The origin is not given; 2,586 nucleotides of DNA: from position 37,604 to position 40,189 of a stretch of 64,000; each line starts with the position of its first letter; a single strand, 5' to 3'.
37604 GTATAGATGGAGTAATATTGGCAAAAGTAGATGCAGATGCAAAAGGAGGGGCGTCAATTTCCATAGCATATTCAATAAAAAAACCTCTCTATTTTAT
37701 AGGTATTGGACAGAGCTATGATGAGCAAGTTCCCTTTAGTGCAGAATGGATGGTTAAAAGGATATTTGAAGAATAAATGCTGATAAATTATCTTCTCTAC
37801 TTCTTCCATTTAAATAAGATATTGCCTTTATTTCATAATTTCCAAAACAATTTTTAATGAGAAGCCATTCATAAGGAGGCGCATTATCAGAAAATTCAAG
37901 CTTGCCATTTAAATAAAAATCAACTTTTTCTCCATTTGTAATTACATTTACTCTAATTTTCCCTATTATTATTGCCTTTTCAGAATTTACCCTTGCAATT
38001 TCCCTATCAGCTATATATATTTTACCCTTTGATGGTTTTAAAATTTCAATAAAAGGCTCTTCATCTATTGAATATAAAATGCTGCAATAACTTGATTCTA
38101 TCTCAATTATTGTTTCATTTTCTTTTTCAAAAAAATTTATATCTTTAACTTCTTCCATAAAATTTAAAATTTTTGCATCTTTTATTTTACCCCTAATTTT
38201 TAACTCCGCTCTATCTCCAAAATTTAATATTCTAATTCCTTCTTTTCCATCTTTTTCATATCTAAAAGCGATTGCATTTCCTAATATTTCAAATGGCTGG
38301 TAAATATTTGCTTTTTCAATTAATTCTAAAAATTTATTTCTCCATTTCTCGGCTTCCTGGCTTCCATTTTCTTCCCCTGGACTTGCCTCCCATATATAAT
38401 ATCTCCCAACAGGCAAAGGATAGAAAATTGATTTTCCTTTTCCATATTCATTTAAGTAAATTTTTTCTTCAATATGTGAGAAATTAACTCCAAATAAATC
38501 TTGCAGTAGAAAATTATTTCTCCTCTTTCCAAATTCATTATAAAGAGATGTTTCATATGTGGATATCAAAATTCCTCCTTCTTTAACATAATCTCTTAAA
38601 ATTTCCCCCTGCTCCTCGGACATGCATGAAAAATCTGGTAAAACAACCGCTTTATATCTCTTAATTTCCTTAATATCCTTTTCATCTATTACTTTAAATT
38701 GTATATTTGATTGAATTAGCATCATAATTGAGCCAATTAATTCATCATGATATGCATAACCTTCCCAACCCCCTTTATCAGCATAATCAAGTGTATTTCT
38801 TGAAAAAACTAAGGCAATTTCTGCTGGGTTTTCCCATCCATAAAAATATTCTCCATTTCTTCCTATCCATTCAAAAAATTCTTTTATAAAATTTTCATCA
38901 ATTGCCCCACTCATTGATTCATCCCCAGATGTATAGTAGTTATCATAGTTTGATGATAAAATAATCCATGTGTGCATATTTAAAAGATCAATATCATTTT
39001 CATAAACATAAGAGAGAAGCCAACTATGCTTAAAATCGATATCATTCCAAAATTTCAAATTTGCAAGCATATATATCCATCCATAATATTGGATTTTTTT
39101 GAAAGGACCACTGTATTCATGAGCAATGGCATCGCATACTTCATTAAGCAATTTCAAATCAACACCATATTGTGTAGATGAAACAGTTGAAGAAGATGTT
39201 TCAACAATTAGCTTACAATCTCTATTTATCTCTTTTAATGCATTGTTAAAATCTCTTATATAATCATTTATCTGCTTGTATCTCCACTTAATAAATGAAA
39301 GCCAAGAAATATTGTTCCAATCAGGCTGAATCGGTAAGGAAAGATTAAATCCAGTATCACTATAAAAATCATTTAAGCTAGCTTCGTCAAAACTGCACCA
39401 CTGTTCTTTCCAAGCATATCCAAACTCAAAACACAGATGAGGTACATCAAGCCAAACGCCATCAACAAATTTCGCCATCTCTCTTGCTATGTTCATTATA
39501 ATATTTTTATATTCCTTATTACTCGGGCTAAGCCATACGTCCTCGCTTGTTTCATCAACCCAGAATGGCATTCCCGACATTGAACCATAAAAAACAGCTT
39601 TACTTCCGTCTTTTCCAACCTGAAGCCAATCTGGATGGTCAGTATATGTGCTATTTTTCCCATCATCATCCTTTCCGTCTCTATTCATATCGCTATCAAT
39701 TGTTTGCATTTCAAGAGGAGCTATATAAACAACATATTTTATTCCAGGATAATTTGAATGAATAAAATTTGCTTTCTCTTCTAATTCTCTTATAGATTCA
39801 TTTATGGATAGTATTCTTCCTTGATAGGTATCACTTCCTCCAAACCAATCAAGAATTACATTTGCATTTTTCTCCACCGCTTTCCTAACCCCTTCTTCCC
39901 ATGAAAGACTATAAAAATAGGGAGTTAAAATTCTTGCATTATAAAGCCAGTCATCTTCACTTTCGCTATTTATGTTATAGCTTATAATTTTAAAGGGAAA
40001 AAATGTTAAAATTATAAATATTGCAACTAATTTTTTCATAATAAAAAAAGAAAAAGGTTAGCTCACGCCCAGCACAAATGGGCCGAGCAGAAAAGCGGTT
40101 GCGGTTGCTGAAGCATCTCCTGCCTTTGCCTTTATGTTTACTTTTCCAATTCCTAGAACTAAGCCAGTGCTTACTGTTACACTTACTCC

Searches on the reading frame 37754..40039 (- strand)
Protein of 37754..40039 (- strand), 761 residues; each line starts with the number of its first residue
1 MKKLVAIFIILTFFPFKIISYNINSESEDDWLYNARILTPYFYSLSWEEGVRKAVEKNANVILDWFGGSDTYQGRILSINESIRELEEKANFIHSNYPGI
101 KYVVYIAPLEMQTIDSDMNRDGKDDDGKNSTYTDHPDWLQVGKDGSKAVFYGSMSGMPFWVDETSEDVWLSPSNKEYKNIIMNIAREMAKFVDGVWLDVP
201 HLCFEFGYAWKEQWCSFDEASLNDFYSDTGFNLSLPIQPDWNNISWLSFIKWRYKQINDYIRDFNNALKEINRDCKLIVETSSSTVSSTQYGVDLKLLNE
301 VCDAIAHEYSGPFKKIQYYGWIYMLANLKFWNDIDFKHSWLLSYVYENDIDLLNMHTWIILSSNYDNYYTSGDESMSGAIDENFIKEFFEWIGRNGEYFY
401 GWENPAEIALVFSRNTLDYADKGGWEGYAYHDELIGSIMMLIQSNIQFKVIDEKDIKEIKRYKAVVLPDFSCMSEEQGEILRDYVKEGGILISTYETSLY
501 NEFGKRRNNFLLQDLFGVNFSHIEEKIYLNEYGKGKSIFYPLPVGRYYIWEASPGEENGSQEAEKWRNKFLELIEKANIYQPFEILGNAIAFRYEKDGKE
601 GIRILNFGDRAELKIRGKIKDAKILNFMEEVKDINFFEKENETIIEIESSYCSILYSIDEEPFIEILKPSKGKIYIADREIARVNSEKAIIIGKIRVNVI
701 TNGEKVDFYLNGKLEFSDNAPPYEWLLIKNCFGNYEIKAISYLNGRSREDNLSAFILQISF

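Call 46: search_protein_families(library=pfam, proteins=[window:37754-40039:-], max_evalue=0.00001)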
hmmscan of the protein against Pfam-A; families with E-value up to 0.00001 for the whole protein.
window:37754-40039:- (761 aa): 2 families
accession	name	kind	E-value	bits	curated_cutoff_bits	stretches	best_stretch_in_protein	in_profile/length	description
PF08532.16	Glyco_hydro_42M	-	1.8e-08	34.6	25.8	1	427-503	25-99/207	Beta-galactosidase trimerisation domain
PF22369.2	GLMA_2nd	-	2.4e-06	27.7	27.7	1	435-541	23-126/138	GLMA-like, second domain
